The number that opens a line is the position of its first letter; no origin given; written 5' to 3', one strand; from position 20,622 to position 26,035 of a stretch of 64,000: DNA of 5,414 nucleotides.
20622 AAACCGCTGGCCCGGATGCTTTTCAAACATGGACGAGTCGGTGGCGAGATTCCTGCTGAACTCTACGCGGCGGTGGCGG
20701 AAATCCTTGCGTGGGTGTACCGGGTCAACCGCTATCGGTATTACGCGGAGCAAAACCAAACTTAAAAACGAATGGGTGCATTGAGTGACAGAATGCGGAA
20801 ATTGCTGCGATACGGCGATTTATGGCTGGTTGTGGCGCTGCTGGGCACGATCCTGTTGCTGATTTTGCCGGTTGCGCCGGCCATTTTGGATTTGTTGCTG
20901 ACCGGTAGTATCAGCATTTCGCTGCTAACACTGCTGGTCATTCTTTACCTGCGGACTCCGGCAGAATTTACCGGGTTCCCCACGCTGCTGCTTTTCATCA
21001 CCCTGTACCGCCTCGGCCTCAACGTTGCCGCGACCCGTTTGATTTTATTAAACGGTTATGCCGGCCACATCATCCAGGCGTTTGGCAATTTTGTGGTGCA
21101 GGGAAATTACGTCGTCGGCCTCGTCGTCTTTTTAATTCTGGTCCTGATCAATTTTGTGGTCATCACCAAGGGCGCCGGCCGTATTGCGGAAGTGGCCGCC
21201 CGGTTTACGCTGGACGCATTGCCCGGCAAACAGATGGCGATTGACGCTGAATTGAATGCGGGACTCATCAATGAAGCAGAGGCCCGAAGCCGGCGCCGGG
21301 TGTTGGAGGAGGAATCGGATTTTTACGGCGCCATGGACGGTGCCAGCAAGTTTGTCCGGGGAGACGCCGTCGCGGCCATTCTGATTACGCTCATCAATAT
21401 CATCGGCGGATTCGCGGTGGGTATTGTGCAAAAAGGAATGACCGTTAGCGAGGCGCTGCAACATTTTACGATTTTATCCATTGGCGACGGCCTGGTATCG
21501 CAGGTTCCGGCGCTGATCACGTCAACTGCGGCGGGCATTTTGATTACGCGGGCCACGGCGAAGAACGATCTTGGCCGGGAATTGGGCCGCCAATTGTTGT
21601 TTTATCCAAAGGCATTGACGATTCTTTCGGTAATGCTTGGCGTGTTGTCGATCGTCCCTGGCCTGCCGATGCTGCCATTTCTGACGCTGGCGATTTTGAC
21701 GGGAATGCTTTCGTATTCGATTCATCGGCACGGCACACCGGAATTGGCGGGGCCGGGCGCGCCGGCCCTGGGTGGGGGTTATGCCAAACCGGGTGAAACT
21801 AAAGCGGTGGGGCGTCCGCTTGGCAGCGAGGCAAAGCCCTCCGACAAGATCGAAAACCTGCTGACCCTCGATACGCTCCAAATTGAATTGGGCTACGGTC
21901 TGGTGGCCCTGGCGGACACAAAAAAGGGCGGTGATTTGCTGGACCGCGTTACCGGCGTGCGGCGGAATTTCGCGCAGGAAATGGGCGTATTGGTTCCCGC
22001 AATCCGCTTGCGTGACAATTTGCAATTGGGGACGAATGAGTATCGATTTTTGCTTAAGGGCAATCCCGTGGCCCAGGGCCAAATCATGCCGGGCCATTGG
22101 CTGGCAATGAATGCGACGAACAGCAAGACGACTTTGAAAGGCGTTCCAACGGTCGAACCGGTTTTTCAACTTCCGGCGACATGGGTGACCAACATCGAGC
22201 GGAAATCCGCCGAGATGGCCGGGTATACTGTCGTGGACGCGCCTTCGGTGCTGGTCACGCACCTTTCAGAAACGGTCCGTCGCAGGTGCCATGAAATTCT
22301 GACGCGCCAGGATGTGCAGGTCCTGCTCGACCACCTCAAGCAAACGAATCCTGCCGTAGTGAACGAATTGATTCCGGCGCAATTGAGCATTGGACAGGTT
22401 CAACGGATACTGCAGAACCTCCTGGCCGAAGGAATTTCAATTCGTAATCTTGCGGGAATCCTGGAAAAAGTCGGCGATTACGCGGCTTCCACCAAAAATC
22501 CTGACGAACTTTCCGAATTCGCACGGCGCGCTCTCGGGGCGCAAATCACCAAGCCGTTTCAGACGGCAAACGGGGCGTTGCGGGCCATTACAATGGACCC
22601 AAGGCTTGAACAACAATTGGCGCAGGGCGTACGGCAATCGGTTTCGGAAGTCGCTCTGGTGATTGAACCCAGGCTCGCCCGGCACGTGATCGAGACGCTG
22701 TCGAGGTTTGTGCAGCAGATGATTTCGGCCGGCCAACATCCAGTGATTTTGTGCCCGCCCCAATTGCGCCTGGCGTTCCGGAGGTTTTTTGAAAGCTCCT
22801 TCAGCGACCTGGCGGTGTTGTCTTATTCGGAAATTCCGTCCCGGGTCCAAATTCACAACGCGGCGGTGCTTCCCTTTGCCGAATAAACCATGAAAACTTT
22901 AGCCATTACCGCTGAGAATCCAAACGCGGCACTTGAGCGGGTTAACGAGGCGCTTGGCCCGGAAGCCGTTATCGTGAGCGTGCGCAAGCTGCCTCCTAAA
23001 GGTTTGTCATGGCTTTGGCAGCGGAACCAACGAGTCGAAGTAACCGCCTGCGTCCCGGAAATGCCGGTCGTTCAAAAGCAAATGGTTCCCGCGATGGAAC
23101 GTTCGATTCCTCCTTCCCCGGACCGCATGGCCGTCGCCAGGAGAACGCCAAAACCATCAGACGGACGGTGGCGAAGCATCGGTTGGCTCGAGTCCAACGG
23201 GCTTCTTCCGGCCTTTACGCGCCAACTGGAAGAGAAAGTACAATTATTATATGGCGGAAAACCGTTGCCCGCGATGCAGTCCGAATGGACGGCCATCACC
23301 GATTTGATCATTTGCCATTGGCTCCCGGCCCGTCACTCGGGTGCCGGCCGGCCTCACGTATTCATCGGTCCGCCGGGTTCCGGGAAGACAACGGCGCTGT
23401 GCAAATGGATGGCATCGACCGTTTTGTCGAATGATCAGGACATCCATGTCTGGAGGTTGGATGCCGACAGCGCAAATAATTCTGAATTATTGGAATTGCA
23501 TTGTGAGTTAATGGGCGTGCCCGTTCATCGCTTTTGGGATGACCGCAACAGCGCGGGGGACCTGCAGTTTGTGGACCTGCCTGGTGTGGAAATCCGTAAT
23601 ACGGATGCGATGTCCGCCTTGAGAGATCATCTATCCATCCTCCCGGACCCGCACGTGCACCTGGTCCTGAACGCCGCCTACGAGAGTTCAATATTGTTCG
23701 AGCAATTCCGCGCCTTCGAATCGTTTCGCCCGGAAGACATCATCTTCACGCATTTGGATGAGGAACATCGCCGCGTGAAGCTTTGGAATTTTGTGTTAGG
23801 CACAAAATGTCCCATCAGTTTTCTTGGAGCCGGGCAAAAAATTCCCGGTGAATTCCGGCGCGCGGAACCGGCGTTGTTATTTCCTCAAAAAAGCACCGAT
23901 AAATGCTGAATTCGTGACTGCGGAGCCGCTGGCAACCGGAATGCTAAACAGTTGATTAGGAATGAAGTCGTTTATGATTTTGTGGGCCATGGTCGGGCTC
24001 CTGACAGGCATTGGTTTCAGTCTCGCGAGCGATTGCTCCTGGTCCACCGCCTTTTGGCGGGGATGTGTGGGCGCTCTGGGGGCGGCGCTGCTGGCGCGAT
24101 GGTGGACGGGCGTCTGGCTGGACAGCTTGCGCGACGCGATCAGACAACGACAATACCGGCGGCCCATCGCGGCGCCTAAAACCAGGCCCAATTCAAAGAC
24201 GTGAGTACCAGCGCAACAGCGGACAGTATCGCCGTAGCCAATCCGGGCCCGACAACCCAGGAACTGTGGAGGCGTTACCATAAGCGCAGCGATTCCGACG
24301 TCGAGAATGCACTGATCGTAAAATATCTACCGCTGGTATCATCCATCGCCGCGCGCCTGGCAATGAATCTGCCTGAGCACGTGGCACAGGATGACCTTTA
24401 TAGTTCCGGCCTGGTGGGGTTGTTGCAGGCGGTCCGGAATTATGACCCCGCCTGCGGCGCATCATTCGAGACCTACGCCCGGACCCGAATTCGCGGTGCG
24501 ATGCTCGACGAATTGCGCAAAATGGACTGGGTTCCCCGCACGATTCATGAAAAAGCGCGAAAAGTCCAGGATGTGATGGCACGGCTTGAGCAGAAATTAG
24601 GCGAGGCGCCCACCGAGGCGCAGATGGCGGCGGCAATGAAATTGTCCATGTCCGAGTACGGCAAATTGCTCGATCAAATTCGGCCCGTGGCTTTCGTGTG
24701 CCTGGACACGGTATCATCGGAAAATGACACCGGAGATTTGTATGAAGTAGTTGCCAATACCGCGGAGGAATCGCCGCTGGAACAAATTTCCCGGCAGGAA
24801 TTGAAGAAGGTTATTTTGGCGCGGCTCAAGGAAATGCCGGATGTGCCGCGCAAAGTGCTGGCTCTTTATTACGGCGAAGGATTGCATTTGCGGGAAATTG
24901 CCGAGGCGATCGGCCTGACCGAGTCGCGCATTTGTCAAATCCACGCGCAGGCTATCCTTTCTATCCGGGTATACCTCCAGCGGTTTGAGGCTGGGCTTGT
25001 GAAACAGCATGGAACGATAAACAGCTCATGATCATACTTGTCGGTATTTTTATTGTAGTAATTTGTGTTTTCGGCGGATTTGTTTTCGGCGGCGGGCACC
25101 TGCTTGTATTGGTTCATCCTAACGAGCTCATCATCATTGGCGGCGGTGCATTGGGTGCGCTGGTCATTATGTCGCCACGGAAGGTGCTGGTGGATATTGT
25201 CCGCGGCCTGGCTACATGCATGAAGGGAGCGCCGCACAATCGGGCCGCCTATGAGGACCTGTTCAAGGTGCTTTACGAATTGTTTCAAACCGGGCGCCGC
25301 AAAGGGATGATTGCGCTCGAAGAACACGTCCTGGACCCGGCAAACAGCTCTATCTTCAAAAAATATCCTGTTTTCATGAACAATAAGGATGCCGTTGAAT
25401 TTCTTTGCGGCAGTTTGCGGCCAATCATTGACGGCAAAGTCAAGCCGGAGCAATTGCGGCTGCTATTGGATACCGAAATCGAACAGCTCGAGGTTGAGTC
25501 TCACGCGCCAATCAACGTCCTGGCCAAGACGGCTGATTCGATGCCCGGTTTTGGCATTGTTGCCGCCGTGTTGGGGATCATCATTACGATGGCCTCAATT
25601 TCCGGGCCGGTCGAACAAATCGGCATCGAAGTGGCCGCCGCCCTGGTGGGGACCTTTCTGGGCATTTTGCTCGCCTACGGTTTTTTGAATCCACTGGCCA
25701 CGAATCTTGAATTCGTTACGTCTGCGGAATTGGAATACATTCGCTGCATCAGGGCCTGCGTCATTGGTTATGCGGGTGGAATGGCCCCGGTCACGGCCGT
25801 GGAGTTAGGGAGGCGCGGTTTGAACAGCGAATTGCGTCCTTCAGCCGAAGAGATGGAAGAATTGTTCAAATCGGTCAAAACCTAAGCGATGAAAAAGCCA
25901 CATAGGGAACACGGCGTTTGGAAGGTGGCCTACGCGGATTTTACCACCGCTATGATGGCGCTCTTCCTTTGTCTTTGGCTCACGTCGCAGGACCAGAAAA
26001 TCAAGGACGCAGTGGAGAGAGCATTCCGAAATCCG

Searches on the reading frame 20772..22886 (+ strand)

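Call 94: search_protein_families(library=pfam, proteins=[window:20772-22886:+], max_evalue=0.00001)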
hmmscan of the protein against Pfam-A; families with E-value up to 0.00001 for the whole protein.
window:20772-22886:+ (704 aa): 1 family
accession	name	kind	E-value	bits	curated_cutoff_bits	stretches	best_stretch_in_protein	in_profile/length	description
PF00771.25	FHIPEP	-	3.3e-259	862.3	29.1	1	27-692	2-656/657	FHIPEP family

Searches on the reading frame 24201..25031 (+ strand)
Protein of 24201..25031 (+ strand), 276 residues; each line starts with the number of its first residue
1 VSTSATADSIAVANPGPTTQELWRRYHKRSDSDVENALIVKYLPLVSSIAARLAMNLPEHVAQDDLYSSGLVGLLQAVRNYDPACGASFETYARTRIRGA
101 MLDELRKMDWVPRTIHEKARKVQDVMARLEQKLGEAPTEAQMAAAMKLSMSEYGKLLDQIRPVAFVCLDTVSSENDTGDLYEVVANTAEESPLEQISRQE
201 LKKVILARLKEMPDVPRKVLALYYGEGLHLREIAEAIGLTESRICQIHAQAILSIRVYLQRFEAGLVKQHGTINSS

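Call 94: search_protein_families(library=pfam, proteins=[window:24201-25031:+], max_evalue=0.00001)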
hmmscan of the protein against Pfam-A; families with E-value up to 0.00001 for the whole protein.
window:24201-25031:+ (276 aa): 3 families
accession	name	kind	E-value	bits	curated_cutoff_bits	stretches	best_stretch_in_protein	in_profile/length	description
PF04542.20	Sigma70_r2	-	1.2e-16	60.7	24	1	38-110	1-70/71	Sigma-70 region 2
PF04539.22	Sigma70_r3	-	3.4e-11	43.5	25.3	1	117-195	1-77/78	Sigma-70 region 3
PF04545.22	Sigma70_r4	-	4.6e-11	42.5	24.1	1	209-256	2-49/50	Sigma-70, region 4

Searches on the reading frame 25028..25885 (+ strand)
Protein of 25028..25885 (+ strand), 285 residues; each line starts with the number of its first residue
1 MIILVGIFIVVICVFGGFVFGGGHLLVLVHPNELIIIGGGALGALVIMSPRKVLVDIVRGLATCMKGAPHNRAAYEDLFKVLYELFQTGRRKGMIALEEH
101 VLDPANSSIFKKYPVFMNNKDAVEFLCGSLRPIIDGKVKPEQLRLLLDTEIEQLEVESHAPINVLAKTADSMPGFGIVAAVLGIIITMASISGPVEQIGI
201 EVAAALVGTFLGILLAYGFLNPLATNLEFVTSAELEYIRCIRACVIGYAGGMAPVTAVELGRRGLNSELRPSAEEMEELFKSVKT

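Call 94: search_protein_families(library=pfam, proteins=[window:25028-25885:+], max_evalue=0.00001)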
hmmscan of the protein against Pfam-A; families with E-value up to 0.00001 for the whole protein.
window:25028-25885:+ (285 aa): 2 families
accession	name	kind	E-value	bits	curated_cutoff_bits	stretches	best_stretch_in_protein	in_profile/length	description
PF20560.3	MotA_N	-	1.1e-27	96.5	27.3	1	4-93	1-91/91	Motility protein A N-terminal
PF01618.21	MotA_ExbB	-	2.1e-12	47.3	22.9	1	135-228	19-115/127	MotA/TolQ/ExbB proton channel family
